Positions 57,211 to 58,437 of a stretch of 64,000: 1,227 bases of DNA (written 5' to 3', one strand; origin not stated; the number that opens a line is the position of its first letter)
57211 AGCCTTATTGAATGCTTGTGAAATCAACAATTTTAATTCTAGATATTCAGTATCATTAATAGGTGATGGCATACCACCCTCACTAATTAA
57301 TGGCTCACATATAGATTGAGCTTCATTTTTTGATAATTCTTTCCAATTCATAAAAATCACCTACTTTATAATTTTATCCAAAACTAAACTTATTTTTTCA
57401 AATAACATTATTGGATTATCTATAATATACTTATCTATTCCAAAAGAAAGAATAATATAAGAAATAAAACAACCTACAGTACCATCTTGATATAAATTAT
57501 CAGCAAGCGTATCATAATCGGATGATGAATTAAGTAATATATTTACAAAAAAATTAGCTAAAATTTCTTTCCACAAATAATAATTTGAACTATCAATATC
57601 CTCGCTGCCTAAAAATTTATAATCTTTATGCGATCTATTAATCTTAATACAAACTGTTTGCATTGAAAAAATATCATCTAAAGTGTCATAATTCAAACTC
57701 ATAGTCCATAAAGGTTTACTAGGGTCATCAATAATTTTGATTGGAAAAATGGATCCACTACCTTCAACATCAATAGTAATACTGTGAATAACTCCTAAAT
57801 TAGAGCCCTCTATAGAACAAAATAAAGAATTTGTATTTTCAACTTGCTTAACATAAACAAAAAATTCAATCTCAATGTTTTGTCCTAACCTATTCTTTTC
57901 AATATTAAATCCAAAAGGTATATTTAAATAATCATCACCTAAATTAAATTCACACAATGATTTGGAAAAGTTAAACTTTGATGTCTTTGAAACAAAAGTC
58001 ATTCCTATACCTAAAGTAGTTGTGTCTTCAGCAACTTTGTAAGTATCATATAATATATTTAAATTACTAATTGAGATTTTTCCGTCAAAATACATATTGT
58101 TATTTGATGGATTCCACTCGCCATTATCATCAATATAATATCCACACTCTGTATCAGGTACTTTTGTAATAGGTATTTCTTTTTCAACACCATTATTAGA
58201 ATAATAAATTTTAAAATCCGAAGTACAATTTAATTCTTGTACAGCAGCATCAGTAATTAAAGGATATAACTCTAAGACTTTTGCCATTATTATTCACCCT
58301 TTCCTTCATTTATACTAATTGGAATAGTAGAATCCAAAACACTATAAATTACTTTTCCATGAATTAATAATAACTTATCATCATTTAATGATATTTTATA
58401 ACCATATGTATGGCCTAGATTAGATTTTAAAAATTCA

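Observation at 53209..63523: Uncharacterised RM-like defence module: fused double Dcm + MORC/GHKL ATPase + Z1-domain NTPase + four unknown proteins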

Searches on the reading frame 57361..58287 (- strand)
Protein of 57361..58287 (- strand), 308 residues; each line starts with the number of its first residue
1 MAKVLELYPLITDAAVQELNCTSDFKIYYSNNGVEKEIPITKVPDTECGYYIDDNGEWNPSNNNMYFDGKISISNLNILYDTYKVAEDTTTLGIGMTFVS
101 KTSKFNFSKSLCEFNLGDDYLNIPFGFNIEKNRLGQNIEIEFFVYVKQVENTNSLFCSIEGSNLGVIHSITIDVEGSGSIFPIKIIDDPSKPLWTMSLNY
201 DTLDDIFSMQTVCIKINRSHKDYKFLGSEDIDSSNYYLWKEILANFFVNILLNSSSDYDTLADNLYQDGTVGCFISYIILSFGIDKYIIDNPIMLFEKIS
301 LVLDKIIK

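Call 4: search_protein_families(library=pfam, proteins=[window:57361-58287:-], max_evalue=0.1)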
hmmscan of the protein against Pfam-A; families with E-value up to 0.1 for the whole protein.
window:57361-58287:- (308 aa): 0 families

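Call 5: search_protein_families(library=padloc, proteins=[window:57361-58287:-], max_evalue=0.1)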
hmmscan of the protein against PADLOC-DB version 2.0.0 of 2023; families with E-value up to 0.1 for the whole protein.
window:57361-58287:- (308 aa): 0 families

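Call 6: search_protein_families(library=ncbifam, proteins=[window:57361-58287:-], max_evalue=0.1)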
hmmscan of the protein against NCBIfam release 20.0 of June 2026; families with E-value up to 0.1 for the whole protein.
window:57361-58287:- (308 aa): 0 families

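Call 29: search_protein_families(library=pfam, proteins=[window:57361-58287:-], max_evalue=10)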
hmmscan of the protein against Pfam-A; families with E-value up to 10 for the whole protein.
window:57361-58287:- (308 aa): 0 families

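Call 30: find_homologous_proteins(query=window:57361-58287:-)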
Query window:57361-58287:- (308 aa): 12 proteins with E <= 0.001 among 533 candidates.
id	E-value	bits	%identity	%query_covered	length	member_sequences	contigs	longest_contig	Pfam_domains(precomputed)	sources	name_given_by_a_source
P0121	2.3e-195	666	97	100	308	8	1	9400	-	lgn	-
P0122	4.4e-116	406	60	100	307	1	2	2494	-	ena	-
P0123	1.4e-110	388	58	100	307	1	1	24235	-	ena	-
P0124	5.8e-102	359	55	100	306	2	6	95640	-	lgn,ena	-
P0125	6.1e-99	349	53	100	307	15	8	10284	-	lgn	-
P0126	5.9e-97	343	53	100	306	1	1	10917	-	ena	-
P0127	7.8e-96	339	52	100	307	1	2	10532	-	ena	-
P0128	3.8e-87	311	49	100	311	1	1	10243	-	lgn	-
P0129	6.5e-78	280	44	100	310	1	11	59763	-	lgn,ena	-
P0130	2.0e-71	259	53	78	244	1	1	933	-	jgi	jgi:hypothetical protein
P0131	3.1e-41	160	33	99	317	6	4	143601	-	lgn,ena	-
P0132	1.1e-15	76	28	89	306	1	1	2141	-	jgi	jgi:hypothetical protein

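Call 59: search_solved_structures(query=A2, max_evalue=10, show_alignments=1)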
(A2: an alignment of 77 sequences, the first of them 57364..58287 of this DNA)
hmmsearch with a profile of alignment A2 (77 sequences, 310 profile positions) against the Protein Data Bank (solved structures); distinct sequences matched with E-value up to 10: 0.

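Call 61: search_protein_families(library=pfam, alignment_id=A2, max_evalue=0.01)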
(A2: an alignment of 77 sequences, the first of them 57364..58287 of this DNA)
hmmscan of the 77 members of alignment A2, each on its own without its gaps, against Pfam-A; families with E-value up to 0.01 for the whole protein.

A. member 1, window:57364-58287:- (308 aa): 0 families

B. families by the number of members that match (of 77 scanned): 2 families
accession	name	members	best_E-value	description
PF24466.1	DUF7578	2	0.0043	Domain of unknown function (DUF7578)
PF12668.12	DUF3791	1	0.00029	Protein of unknown function (DUF3791)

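Call 63: find_homologous_proteins(query=A2)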
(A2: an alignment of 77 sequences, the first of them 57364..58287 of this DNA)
Query A2 (77 sequences) (308 aa, profile of the alignment): 107 proteins with E <= 0.001 among 6788 candidates.
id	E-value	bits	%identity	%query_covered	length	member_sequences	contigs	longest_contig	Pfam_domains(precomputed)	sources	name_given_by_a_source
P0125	3.4e-80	288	53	100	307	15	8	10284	-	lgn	-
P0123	1.6e-79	285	58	100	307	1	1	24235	-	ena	-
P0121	1.7e-79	285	97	100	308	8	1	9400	-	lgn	-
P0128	2.0e-79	285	49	100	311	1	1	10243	-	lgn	-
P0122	8.3e-79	283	60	100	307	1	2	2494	-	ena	-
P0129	1.3e-78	282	44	100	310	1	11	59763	-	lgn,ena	-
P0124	9.1e-78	280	55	100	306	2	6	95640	-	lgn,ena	-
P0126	3.5e-76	274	53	100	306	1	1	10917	-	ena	-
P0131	2.6e-73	265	33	99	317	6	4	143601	-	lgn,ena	-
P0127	3.3e-71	258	52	100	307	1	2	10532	-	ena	-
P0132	3.8e-70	255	28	89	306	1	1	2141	-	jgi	jgi:hypothetical protein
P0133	1.1e-69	253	34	100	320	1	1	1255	-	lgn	-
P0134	1.3e-69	253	38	99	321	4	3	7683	-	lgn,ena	-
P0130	3.6e-65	238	53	78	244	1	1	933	-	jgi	jgi:hypothetical protein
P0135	6.6e-61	224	19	75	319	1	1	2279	-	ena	-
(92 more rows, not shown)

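Call 70: search_protein_families(library=phrogs, proteins=[window:57361-58287:-], max_evalue=0.1)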
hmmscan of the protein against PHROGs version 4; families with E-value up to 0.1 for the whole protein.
window:57361-58287:- (308 aa): 1 family
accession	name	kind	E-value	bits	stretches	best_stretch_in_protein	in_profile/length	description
phrog_25184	-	DNA, RNA and nucleotide metabolism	0.088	13.2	0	103-144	19-61/209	HNH endonuclease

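Call 73: predict_structure(alignment_id=A4)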
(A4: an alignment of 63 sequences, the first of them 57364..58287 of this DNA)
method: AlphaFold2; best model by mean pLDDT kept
length: 308 residues; sequences in the alignment: 63
mean_pLDDT: 88.5   pTM: 0.61
mean pLDDT of the five models: 88.5, 88.3, 86.8, 86.2, 84.6
residues with pLDDT >= 90: 196; 70-90: 90; 50-70: 16; < 50: 6
segments of 3 or more residues with pLDDT < 50: 1-3, 177-179
pLDDT, mean of each block of 10 residues (from residue 1): 65 94 95 90 84 76 92 97 95 95 84 97 95 84 96 87 95 65 84 93 86 90 76 83 94 95 85 93 95 97 85
secondary structure, 60 per line:
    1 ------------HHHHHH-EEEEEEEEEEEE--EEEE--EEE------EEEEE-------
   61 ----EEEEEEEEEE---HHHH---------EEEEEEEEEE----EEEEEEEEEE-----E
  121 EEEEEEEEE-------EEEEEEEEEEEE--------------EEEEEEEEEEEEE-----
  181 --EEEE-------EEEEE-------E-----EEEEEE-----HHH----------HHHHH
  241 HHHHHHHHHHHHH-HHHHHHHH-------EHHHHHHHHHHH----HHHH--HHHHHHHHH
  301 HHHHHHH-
elements in order: H13-18 E20-31 E34-37 E40-42 E49-53 E65-74 H78-81 E91-100 E105-114 E120-129 E137-148 E163-175 E183-186 E194-198 E212-217 H236-253 H255-262 H271-281 H286-289 H292-307
